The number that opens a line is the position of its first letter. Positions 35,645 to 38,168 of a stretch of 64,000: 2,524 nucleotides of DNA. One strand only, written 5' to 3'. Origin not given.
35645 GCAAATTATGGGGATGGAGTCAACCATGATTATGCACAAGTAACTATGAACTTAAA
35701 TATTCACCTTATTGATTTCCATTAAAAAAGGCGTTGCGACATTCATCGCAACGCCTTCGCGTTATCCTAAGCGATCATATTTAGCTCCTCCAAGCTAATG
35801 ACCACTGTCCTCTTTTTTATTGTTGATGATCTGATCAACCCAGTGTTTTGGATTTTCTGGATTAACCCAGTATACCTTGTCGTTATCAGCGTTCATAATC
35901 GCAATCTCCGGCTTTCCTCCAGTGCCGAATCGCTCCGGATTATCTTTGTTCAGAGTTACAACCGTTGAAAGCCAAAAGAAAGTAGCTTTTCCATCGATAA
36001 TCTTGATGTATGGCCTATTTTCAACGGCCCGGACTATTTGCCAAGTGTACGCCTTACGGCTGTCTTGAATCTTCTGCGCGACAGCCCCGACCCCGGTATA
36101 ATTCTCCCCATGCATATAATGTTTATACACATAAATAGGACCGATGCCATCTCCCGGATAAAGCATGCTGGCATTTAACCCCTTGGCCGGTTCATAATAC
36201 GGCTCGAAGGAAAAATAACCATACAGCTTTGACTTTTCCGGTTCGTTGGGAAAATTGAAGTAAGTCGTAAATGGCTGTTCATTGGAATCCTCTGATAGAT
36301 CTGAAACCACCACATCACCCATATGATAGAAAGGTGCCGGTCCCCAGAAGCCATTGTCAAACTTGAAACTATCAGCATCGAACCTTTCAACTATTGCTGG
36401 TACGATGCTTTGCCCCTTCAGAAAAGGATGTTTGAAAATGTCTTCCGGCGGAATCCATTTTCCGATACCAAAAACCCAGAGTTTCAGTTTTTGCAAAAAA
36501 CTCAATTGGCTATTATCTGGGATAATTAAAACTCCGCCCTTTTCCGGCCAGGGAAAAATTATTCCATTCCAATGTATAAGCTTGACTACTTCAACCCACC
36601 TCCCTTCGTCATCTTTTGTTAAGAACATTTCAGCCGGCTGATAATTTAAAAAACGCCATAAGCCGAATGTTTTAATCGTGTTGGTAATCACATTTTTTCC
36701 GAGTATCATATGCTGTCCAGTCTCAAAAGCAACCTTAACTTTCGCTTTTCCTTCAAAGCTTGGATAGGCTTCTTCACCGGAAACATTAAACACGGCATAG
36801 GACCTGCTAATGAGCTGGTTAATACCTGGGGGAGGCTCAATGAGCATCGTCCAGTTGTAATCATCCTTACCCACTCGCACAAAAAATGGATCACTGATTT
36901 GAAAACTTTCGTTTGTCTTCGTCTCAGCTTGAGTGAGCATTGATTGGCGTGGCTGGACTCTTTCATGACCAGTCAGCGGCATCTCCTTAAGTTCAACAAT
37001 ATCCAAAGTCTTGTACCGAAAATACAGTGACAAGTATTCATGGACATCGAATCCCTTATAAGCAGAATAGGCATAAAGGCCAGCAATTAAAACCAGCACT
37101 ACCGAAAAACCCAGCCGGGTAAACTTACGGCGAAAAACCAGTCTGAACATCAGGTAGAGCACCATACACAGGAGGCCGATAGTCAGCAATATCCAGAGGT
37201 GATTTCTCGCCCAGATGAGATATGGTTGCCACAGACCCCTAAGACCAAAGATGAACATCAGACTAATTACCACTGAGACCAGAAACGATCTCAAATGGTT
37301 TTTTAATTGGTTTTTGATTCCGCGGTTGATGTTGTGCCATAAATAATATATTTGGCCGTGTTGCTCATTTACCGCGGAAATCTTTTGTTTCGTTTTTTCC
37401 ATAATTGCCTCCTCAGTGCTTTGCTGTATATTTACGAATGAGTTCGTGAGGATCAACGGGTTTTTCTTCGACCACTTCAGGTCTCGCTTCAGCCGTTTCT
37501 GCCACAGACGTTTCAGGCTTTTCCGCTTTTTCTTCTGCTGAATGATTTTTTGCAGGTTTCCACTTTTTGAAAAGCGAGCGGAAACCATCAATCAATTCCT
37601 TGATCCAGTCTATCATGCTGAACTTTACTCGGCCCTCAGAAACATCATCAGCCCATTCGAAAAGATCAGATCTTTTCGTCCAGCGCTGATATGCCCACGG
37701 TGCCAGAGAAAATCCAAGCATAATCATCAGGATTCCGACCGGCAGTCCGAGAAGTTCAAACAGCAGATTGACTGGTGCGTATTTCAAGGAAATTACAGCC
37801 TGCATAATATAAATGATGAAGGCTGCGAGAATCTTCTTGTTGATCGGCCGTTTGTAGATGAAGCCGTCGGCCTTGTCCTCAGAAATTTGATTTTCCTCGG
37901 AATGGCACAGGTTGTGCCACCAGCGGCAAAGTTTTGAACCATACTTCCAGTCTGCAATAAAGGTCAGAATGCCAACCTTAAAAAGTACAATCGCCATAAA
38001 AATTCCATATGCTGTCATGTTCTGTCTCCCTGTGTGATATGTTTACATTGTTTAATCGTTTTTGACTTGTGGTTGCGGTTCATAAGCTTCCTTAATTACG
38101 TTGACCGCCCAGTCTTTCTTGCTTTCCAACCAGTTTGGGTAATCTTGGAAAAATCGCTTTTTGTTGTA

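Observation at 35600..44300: ~8.7 kb high-GC island with six unknown genes (membrane proteins, AAA+ ATPase, coiled-coil protein) bounded by terminators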

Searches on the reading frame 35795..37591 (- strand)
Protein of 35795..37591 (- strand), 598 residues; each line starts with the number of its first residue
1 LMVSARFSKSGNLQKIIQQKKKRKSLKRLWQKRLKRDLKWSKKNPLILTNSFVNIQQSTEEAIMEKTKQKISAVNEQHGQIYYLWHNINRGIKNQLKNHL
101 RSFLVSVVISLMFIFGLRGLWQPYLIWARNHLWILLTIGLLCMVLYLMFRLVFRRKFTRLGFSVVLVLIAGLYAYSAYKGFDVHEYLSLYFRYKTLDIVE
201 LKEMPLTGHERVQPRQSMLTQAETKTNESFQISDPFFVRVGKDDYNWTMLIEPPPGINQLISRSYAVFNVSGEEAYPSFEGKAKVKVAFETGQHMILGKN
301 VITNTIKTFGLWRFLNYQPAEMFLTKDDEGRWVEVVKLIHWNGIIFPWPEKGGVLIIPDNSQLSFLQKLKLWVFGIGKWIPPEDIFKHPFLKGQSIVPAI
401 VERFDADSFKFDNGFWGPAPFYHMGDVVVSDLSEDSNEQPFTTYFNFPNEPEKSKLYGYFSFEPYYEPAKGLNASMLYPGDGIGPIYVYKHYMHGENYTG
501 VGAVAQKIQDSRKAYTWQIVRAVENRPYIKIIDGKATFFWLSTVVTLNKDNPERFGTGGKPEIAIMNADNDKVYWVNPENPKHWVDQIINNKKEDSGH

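Call 3: search_protein_families(library=pfam, proteins=[window:35795-37591:-], max_evalue=0.1)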
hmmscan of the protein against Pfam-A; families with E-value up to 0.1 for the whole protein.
window:35795-37591:- (598 aa): 0 families

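Call 4: search_protein_families(library=padloc, proteins=[window:35795-37591:-], max_evalue=0.1)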
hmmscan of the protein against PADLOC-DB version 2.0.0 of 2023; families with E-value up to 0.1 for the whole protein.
window:35795-37591:- (598 aa): 0 families

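Call 5: search_protein_families(library=ncbifam, proteins=[window:35795-37591:-], max_evalue=0.1)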
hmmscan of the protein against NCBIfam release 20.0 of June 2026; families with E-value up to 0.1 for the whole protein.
window:35795-37591:- (598 aa): 1 family
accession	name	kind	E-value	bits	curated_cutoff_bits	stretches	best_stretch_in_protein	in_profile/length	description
NF041560.1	T6SS_Burk_ExIF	subfamily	0.00078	19.2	90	1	62-159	89-190/234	putative type VI secretion system effector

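Call 6: search_protein_families(library=phrogs, proteins=[window:35795-37591:-], max_evalue=0.1)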
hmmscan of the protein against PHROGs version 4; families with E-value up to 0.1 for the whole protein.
window:35795-37591:- (598 aa): 0 families

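Call 30: search_solved_structures(query=A5, max_evalue=10)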
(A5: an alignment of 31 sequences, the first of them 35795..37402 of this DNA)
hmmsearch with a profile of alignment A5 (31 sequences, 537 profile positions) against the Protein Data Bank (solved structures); distinct sequences matched with E-value up to 10: 4.
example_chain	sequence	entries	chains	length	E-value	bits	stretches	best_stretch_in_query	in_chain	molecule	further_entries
8pe1_C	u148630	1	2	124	1.4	10.4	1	286-340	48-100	Nanobody 4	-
6ocd_B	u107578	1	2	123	1.4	10.4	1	279-339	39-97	VHH antibody V6D4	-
12du_z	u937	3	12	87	6.3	8.3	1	49-127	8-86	Flagellar biosynthetic protein FliQ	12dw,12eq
8z5s_4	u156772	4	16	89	6.6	8.2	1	57-120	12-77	Flagellar biosynthetic protein FliQ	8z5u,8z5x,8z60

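Call 70: search_protein_families(library=pfam, alignment_id=A5, max_evalue=1)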
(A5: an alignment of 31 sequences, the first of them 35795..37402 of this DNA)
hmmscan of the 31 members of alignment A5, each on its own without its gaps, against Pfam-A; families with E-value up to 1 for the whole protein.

A. member 1, window:35795-37402:- (535 aa): 1 family
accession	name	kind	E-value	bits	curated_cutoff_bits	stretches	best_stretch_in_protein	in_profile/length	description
PF14102.11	Caps_synth_CapC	-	0.32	11.9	27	1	36-116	32-112/119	Capsule biosynthesis CapC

B. families by the number of members that match (of 31 scanned): 34 families (the first 25 are shown)
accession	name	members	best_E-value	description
PF13858.11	DUF4199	6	0.0015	Protein of unknown function (DUF4199)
PF07907.16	YibE_F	5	0.0028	YibE/F-like protein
PF07695.17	7TMR-DISM_7TM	3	0.0044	7TM diverse intracellular signalling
PF22285.2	DUF6962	2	0.022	Family of unknown function (DUF6962)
PF13567.11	DUF4131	2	0.1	Domain of unknown function (DUF4131)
PF12911.12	OppC_N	1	0.0028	N-terminal TM domain of oligopeptide transport permease C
PF03390.20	2HCT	1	0.0068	2-hydroxycarboxylate transporter family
PF18179.6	SUa-2TM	1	0.013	SMODS- and Ubiquitin system-associated 2TM effector domain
PF21918.1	cas_Cpf1_2nd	1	0.032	CRISPR-associated endonuclease Cpf1 REC2 domain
PF12420.13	DUF3671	1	0.047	Fam-L, Fam-M like protein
PF13687.11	DUF4153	1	0.092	Domain of unknown function (DUF4153)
PF00487.30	FA_desaturase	1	0.1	Fatty acid desaturase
PF13398.12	Peptidase_M50B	1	0.11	Peptidase M50B-like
PF17009.10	DUF5090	1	0.12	Domain of unknown function (DUF5090)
PF15884.10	QIL1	1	0.12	MICOS complex subunit MIC13, QIL1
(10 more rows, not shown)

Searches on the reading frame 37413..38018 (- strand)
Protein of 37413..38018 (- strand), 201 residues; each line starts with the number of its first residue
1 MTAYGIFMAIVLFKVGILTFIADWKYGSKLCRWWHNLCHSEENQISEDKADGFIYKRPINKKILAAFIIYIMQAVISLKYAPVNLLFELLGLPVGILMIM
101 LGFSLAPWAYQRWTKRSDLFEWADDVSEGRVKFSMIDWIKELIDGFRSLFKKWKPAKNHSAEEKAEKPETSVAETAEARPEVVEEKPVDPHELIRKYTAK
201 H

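Call 3: search_protein_families(library=pfam, proteins=[window:37413-38018:-], max_evalue=0.1)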
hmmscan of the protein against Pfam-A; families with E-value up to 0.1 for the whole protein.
window:37413-38018:- (201 aa): 2 families
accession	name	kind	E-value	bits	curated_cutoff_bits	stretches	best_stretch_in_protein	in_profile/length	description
PF14154.11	DUF4306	-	0.017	15.7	27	1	17-76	25-84/88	Domain of unknown function (DUF4306)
PF25186.1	Tad4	-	0.027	15.2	25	0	13-45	69-100/113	Type I Thoeris inhibitor Tad4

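Call 4: search_protein_families(library=padloc, proteins=[window:37413-38018:-], max_evalue=0.1)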
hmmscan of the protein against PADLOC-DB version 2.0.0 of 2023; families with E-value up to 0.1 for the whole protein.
window:37413-38018:- (201 aa): 0 families

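Call 5: search_protein_families(library=ncbifam, proteins=[window:37413-38018:-], max_evalue=0.1)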
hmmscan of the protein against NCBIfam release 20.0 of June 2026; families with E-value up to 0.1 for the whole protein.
window:37413-38018:- (201 aa): 0 families

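Call 6: search_protein_families(library=phrogs, proteins=[window:37413-38018:-], max_evalue=0.1)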
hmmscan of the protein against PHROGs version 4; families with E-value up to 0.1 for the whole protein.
window:37413-38018:- (201 aa): 0 families
